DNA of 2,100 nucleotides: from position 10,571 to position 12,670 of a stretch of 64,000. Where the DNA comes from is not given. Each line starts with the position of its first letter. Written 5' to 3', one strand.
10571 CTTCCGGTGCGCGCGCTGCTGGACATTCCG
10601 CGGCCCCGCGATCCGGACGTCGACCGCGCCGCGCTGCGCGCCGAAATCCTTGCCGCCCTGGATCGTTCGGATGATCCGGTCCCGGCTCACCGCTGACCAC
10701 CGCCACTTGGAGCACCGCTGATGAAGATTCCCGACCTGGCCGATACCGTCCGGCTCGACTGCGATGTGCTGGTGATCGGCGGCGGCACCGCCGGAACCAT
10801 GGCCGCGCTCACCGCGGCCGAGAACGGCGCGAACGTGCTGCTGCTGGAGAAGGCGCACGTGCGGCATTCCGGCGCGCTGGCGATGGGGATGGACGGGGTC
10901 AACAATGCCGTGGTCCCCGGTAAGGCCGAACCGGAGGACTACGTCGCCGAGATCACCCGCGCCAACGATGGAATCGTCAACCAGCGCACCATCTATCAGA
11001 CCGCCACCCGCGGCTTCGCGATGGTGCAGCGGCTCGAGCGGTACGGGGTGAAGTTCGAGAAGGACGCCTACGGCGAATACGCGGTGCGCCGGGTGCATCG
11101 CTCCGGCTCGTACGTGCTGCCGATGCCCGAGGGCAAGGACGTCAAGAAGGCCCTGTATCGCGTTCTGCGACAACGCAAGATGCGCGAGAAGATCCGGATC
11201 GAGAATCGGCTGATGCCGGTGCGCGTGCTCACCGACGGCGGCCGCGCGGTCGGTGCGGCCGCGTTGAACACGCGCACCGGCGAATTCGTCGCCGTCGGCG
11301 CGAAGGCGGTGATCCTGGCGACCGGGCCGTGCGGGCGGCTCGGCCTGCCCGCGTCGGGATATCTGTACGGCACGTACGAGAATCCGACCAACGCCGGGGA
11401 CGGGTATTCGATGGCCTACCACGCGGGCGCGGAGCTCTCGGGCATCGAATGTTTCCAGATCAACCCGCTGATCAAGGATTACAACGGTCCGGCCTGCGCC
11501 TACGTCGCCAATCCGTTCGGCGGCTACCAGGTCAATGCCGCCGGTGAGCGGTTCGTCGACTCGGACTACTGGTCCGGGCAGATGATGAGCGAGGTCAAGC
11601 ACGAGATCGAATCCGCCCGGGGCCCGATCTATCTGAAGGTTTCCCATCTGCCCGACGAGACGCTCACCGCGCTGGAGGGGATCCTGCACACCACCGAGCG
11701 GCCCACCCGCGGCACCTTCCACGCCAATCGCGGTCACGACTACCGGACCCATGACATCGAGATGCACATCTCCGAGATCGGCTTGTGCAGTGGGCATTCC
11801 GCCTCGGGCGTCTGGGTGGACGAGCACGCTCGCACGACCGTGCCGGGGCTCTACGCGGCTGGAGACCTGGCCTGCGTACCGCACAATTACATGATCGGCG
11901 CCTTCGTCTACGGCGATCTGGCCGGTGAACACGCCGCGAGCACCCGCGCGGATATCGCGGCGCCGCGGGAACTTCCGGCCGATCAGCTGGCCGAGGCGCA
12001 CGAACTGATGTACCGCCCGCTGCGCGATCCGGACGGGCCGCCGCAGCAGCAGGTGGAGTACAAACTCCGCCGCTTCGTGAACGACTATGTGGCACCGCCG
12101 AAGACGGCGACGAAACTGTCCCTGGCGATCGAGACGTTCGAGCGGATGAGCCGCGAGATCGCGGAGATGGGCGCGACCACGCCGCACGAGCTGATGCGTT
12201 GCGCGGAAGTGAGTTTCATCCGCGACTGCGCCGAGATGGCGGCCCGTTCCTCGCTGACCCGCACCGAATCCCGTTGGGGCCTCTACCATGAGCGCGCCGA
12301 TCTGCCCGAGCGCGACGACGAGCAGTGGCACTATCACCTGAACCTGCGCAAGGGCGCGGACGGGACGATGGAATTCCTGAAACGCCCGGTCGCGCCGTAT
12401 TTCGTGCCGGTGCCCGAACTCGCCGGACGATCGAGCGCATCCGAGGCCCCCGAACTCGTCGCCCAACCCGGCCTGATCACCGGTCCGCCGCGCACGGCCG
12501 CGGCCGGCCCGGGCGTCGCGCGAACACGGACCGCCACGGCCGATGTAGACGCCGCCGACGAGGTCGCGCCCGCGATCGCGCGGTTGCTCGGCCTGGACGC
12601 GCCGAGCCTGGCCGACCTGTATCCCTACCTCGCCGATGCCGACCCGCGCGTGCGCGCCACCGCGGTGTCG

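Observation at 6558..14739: APS-reductase-like AprB/AprA pair split around a sulfonate-type ABC importer in a GntR-led operon, followed by a secreted aryl-sulfotransferase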

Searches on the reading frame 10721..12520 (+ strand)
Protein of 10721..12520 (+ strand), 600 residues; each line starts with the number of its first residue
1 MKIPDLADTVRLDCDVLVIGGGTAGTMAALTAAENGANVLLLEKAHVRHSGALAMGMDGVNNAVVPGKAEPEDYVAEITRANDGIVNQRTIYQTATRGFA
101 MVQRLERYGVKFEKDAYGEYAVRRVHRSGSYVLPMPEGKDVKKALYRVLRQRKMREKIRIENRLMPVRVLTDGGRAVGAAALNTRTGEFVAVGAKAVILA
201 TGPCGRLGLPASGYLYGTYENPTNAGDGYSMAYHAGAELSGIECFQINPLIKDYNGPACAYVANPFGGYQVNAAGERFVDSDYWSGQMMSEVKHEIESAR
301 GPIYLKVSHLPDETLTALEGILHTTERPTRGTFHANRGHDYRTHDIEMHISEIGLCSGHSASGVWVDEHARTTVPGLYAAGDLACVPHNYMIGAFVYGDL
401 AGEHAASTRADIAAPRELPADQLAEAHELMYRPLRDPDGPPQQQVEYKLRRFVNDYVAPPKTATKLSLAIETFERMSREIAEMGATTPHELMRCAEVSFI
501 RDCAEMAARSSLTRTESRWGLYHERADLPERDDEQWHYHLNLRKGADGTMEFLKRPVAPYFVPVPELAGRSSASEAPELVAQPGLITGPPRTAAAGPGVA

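Call 11: search_solved_structures(query=window:10721-12520:+, max_evalue=1e-20, show_alignments=3)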
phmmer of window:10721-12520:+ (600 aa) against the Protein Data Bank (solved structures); distinct sequences matched with E-value up to 1e-20: 8.
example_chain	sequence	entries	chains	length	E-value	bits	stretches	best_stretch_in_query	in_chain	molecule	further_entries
8a8o_A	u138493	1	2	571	2.6e-55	191.4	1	8-556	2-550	Alpha-subunit of the PAPS reductase from Methanothermococcus thermolithotrophicus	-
1jnr_A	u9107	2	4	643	1.9e-30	109.2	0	9-279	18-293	adenylylsulfate reductase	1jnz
2fja_A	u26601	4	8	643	2.1e-30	109.1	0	9-279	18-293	adenylylsulfate reductase, subunit A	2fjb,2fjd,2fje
1nek_A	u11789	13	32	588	8.2e-24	87.3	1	13-540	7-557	Succinate dehydrogenase flavoprotein subunit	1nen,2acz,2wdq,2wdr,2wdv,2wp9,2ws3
9lig_A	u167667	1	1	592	1.4e-23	86.6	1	14-543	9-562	Succinate dehydrogenase [ubiquinone] flavoprotein subunit, mitochondrial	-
9kps_A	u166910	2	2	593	1.4e-23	86.6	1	14-543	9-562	Succinate dehydrogenase [ubiquinone] flavoprotein subunit, mitochondrial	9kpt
9kq3_A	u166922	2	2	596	1.5e-23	86.5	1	14-544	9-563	Succinate dehydrogenase [ubiquinone] flavoprotein subunit, mitochondrial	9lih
9qdl_A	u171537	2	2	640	2e-23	86.1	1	13-544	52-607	Succinate dehydrogenase [ubiquinone] flavoprotein subunit, mitochondrial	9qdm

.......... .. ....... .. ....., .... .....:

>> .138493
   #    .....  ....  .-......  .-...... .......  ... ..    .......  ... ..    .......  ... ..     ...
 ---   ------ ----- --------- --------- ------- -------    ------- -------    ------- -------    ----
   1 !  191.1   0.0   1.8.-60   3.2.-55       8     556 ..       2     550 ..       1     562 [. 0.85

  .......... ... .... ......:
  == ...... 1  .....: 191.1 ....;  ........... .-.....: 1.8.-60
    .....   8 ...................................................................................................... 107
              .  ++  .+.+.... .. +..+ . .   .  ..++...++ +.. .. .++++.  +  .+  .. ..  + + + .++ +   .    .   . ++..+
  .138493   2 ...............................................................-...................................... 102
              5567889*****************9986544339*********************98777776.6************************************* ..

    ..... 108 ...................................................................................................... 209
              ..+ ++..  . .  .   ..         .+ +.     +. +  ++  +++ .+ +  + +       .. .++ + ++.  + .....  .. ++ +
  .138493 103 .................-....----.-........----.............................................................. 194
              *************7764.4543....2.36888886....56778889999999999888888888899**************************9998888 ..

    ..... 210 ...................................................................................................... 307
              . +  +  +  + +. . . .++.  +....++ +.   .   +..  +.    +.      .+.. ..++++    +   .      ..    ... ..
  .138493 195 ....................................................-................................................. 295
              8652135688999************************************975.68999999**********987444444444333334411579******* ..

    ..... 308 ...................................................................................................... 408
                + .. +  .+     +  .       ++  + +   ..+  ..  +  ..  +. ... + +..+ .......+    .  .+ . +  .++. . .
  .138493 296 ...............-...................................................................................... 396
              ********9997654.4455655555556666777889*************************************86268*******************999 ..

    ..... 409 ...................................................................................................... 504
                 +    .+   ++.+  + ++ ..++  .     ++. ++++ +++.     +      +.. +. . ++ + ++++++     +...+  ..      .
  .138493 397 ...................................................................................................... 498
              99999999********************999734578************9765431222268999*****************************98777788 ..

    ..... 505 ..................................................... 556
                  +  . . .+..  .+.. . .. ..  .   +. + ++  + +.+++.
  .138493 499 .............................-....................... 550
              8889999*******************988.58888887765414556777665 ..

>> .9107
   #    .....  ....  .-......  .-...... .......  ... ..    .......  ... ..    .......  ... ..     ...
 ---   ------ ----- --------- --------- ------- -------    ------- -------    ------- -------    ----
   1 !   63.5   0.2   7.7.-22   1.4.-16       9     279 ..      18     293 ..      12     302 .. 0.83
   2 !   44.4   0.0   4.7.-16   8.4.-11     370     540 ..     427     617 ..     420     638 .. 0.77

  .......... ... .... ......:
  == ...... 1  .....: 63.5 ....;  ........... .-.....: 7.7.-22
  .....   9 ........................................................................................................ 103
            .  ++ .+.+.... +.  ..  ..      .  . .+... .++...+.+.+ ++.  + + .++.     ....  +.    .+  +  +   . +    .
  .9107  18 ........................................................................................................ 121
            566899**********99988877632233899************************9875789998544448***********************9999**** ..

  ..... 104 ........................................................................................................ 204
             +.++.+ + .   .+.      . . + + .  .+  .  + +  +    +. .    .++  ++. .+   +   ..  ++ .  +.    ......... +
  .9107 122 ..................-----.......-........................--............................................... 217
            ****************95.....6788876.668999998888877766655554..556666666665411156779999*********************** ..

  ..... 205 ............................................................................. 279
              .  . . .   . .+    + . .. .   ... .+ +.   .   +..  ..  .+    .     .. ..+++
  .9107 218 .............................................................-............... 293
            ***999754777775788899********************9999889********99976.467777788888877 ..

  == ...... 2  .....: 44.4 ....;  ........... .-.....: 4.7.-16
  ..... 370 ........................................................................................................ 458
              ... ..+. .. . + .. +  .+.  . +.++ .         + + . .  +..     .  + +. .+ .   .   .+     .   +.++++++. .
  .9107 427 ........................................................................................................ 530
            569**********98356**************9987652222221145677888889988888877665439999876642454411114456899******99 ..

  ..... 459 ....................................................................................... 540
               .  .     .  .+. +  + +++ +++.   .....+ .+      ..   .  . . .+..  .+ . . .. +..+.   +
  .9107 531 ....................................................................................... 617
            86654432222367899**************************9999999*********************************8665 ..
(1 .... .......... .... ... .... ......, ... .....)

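Call 28: search_dna_similar(query=window:10721-12520:+, collection=plasmids, mode=protein, max_evalue=1e-30, max_rows=40, rows=spread)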
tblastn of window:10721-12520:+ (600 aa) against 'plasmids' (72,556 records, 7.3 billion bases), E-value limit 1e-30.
Records with a match: 60; places in all: 60; records where one place covers at least 80% of the query: 55.
Best place of each record, by identity: 80-90% 2; 60-80% 8; <60% 50.
By first word of the organism name: Paraburkholderia 8; Rhizobium 5; Sinorhizobium 5; Mesorhizobium 5; Burkholderia 4; Bradyrhizobium 4; Acinetobacter 4; Ensifer 3; Caballeronia 3; Acidithiobacillus 3; and 12 more.
By predicted mobility (MOB-suite, as given by PLSDB): non-mobilizable 37; conjugative 15; mobilizable 8.
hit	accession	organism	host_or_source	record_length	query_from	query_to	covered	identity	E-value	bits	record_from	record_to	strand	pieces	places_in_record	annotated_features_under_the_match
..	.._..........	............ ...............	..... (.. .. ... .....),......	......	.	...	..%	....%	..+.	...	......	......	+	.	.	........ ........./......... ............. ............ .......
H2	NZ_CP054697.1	Nostoc edaphicum CCNP1411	-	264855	2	564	94%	60.2%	0e+0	684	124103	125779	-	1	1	fumarate reductase/succinate dehydrogenase flavoprotein subunit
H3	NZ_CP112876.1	Pseudanabaena galeata CCNP1313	-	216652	8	564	93%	60.5%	0e+0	684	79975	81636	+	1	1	fumarate reductase/succinate dehydrogenase flavoprotein subunit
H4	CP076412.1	Ralstonia wenshanensis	soil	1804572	8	574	95%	58.9%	0e+0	666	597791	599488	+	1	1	fumarate reductase/succinate dehydrogenase flavoprotein subunit | GntR family transcriptional regulator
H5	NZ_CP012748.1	Paraburkholderia caribensis MBA4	soil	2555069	8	566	93%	59.8%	0e+0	655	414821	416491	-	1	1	none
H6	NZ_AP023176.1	Paraburkholderia largidicola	Physopelta gutta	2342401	8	566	93%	59.4%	0e+0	652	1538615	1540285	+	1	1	none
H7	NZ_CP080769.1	Cupriavidus pinatubonensis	genomic assembly,soil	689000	39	595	93%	59.5%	0e+0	679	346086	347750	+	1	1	fumarate reductase/succinate dehydrogenase flavoprotein subunit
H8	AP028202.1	Paraburkholderia largidicola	Physopelta gutta,midgut,Midgut crypts ...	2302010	8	566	93%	59.2%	0e+0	650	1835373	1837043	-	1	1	fumarate reductase/succinate dehydrogenase flavoprotein subunit | GntR family transcriptional regulator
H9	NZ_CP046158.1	Leptolyngbya sp. BL0902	cell culture,open pond on an algae farm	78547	37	564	88%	62.1%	0e+0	694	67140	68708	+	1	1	fumarate reductase/succinate dehydrogenase flavoprotein subunit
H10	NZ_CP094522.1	Bradyrhizobium sp. ISRA437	Arachis hypogaea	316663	14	566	92%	59.2%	0e+0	640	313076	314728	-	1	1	fumarate reductase/succinate dehydrogenase flavoprotein subunit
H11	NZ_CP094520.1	Bradyrhizobium sp. ISRA436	Arachis hypogaea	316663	14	566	92%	59.2%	0e+0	640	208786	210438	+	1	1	fumarate reductase/succinate dehydrogenase flavoprotein subunit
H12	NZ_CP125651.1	Rhizobium sp. BT04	Phaseolus vulgaris,Pure culture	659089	12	564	92%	58.8%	0e+0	632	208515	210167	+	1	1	fumarate reductase/succinate dehydrogenase flavoprotein subunit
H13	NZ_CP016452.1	Sinorhizobium sp. RAC02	Microbial isolate,Algal phycosphere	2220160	14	564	92%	58.9%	0e+0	637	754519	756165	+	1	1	none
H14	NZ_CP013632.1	Rhizobium sp. N324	Phaseolus vulgaris,Whole ...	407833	14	564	92%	58.8%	0e+0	630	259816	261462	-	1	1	fumarate reductase/succinate dehydrogenase flavoprotein subunit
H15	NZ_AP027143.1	Methylocystis iwaonis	-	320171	5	564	93%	57.7%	0e+0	631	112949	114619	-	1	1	fumarate reductase/succinate dehydrogenase flavoprotein subunit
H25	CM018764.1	Acinetobacter baumannii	Homo sapiens,cerebrospinal fluid of ...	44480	8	566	93%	57.1%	0e+0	659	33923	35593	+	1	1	fumarate reductase/succinate dehydrogenase flavoprotein subunit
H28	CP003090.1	Burkholderia sp. YI23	-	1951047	39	566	88%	60.1%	0e+0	667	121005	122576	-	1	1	putative oxidoreductase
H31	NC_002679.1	Mesorhizobium japonicum MAFF 303099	-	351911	12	564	92%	56.7%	0e+0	624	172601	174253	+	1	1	fumarate reductase/succinate dehydrogenase flavoprotein subunit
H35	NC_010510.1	Methylobacterium radiotolerans JCM 2831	-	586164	39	564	88%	57.3%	0e+0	600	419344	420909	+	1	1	fumarate reductase/succinate dehydrogenase flavoprotein subunit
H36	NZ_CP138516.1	Variovorax paradoxus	Legume root,PacBio whole genome assembly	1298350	39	566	88%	54.8%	0e+0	599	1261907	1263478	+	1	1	none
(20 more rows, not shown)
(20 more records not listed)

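Call 29: search_protein_representatives(protein=window:10721-12520:+)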
Query: 600 residues. Proteins with E-value up to 0.001 (for the whole library): 7060; up to 1e-10: 2765; up to 1e-30: 421. The best 150 are listed.
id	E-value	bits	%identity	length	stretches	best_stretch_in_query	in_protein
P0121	0.0e+00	1051.5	81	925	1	2-590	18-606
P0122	2.3e-256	868.5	91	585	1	1-420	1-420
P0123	9.0e-249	843.5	90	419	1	2-410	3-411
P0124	3.3e-219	745.8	60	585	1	8-568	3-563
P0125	7.5e-150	516.8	85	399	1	27-300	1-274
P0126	1.6e-148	512.5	82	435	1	193-455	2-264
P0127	1.3e-139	483.0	84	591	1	1-262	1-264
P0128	2.3e-132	459.1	90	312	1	2-232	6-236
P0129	2.2e-124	432.7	56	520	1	123-534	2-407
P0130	1.4e-121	423.5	43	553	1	12-545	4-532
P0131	7.7e-120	417.7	41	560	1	12-557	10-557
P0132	9.5e-116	404.2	40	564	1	12-550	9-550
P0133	2.1e-115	403.1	76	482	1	37-287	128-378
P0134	2.8e-114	399.3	96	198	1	231-409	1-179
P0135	2.3e-109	383.1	79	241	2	18-202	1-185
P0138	2.7e-106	373.0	39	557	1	13-558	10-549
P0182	2.5e-66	241.0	36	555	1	12-552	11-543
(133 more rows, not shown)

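Call 30: get_annotated_region(hit=H1, flank=9000)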
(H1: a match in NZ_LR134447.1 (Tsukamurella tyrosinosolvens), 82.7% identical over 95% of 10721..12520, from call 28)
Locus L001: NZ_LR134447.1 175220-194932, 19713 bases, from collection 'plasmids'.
description: Tsukamurella tyrosinosolvens strain NCTC13231 plasmid 5, complete sequence
organism: Tsukamurella tyrosinosolvens (NCBI taxid 57704)
taxonomy: Bacteria; Actinomycetota; Actinomycetes; Mycobacteriales; Tsukamurellaceae; Tsukamurella; Tsukamurella tyrosinosolvens
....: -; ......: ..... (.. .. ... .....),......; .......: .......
typing (MOB-suite, as given by PLSDB): non-mobilizable
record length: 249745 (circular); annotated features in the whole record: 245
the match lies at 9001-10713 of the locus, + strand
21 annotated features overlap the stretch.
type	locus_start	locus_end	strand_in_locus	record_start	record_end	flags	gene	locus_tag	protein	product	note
CDS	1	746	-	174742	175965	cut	-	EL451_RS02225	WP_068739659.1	acyl-CoA dehydrogenase family protein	-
CDS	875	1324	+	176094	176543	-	-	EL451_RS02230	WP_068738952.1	hypothetical protein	-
CDS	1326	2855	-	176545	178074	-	-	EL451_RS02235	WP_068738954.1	AMP-binding protein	-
CDS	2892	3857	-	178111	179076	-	-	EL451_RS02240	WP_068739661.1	aldo/keto reductase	-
CDS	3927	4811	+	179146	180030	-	-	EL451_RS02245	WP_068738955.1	helix-turn-helix domain-containing GNAT family N-acetyltransferase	-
CDS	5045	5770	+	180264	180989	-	-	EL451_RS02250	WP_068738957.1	GntR family transcriptional regulator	-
CDS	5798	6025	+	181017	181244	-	-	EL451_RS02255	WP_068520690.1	ferredoxin family protein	-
CDS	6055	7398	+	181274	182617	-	-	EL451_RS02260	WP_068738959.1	ABC transporter substrate-binding protein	-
CDS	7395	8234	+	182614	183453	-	-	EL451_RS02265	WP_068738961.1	ABC transporter permease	-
CDS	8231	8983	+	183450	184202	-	-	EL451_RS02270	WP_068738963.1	ABC transporter ATP-binding protein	GO:0006810 - transport [Evidence IEA]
CDS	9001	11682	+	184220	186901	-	-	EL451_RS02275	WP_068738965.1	fumarate reductase/succinate dehydrogenase flavoprotein subunit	-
CDS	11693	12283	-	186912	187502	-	-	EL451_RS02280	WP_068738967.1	hypothetical protein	-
CDS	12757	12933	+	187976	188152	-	-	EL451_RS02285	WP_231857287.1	helix-turn-helix transcriptional regulator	-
CDS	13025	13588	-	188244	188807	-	-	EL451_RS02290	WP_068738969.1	ImmA/IrrE family metallo-endopeptidase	-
CDS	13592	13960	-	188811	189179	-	-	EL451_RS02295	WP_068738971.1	XRE family transcriptional regulator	-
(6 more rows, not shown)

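Call 31: get_annotated_region(hit=H4, flank=8000)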
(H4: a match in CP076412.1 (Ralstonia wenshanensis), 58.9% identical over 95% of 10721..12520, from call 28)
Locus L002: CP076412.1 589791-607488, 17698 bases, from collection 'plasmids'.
description: Ralstonia wenshanensis strain 56D2 plasmid p56D2, complete sequence
organism: Ralstonia wenshanensis (NCBI taxid 2842456)
taxonomy: Bacteria; Pseudomonadota; Betaproteobacteria; Burkholderiales; Burkholderiaceae; Ralstonia; Ralstonia wenshanensis
host: -; source: soil; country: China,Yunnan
typing (MOB-suite, as given by PLSDB): non-mobilizable
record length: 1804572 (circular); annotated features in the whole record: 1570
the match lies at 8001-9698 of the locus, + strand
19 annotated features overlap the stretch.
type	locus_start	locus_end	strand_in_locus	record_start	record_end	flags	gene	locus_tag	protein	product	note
CDS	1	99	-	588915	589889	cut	-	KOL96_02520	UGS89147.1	helix-turn-helix domain-containing GNAT family N-acetyltransferase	-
CDS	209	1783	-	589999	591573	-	-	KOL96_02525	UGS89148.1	MCP four helix bundle domain-containing protein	-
CDS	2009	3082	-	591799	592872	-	yjfF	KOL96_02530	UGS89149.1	sugar ABC transporter permease YjfF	-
CDS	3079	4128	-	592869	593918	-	-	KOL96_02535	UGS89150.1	ABC transporter permease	-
CDS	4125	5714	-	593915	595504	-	-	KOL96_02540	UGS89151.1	sugar ABC transporter ATP-binding protein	-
CDS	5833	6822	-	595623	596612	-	-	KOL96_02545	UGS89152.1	ABC transporter substrate-binding protein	-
CDS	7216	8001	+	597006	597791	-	-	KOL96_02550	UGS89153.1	GntR family transcriptional regulator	-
CDS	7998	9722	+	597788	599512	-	-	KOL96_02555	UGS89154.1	fumarate reductase/succinate dehydrogenase flavoprotein subunit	-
CDS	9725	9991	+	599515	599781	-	-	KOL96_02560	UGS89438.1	ferredoxin family protein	-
CDS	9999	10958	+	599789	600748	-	-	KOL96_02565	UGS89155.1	HEAT repeat domain-containing protein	-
CDS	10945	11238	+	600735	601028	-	-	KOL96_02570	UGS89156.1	DUF971 domain-containing protein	-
CDS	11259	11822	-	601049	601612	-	-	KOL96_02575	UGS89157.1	YbhB/YbcL family Raf kinase inhibitor-like protein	-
CDS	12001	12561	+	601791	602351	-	-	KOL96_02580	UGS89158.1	YggT family protein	-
CDS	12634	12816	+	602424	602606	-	-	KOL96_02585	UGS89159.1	glycine zipper 2TM domain-containing protein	-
CDS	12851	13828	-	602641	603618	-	-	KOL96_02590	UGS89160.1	helix-turn-helix domain-containing protein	-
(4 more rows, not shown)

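Call 32: get_annotated_region(hit=H7, flank=8000)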
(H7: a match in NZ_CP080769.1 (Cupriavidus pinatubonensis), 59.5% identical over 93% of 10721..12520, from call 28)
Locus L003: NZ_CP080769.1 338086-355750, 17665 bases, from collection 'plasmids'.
description: Cupriavidus pinatubonensis strain HN-2 plasmid p2, complete sequence
organism: Cupriavidus pinatubonensis (NCBI taxid 248026)
taxonomy: Bacteria; Pseudomonadota; Betaproteobacteria; Burkholderiales; Burkholderiaceae; Cupriavidus; Cupriavidus pinatubonensis
host: -; source: genomic assembly,soil; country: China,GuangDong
typing (MOB-suite, as given by PLSDB): non-mobilizable
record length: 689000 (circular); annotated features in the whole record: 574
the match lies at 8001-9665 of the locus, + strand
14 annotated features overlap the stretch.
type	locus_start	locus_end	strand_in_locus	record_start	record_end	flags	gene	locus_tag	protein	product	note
CDS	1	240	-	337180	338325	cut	-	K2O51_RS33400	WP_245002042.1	porin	-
CDS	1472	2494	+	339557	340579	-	-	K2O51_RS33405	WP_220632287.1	IS110 family transposase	-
CDS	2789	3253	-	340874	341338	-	-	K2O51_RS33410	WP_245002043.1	PliI family lysozyme inhibitor of I-type lysozyme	-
CDS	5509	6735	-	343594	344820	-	-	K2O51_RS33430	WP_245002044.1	cation:proton antiporter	GO:0006812 - monoatomic cation transport [Evidence IEA]; GO:1902600 - proton transmembrane transport [Evidence IEA]; ...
CDS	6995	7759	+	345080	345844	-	-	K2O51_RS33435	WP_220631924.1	GntR family transcriptional regulator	-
CDS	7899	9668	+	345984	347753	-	-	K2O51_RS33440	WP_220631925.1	fumarate reductase/succinate dehydrogenase flavoprotein subunit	-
CDS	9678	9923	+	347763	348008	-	-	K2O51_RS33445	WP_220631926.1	ferredoxin family protein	-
CDS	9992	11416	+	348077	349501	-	-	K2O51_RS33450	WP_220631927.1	ABC transporter substrate-binding protein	-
CDS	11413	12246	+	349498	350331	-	-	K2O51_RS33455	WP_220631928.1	ABC transporter permease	-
CDS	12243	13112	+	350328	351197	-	-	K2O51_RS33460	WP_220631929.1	ABC transporter ATP-binding protein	-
CDS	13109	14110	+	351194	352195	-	-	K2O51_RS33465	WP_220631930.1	HEAT repeat domain-containing protein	-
CDS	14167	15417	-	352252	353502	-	-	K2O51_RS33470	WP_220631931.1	acyl-CoA dehydrogenase family protein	-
CDS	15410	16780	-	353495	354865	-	-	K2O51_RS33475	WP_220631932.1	NtaA/DmoA family FMN-dependent monooxygenase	GO:0008152 - metabolic process [Evidence IEA]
CDS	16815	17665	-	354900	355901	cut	-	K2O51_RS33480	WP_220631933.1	NrtA/SsuA/CpmA family ABC transporter substrate-binding protein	-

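Call 33: get_annotated_region(hit=H36, flank=8000)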
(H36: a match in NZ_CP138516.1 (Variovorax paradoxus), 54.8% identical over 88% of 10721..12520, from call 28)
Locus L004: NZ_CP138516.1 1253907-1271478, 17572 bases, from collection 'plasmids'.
description: Variovorax paradoxus strain 2u118 plasmid unnamed, complete sequence
organism: Variovorax paradoxus (NCBI taxid 34073)
taxonomy: Bacteria; Pseudomonadota; Betaproteobacteria; Burkholderiales; Comamonadaceae; Variovorax; Variovorax paradoxus
host: -; source: Legume root,PacBio whole genome assembly; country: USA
typing (MOB-suite, as given by PLSDB): non-mobilizable
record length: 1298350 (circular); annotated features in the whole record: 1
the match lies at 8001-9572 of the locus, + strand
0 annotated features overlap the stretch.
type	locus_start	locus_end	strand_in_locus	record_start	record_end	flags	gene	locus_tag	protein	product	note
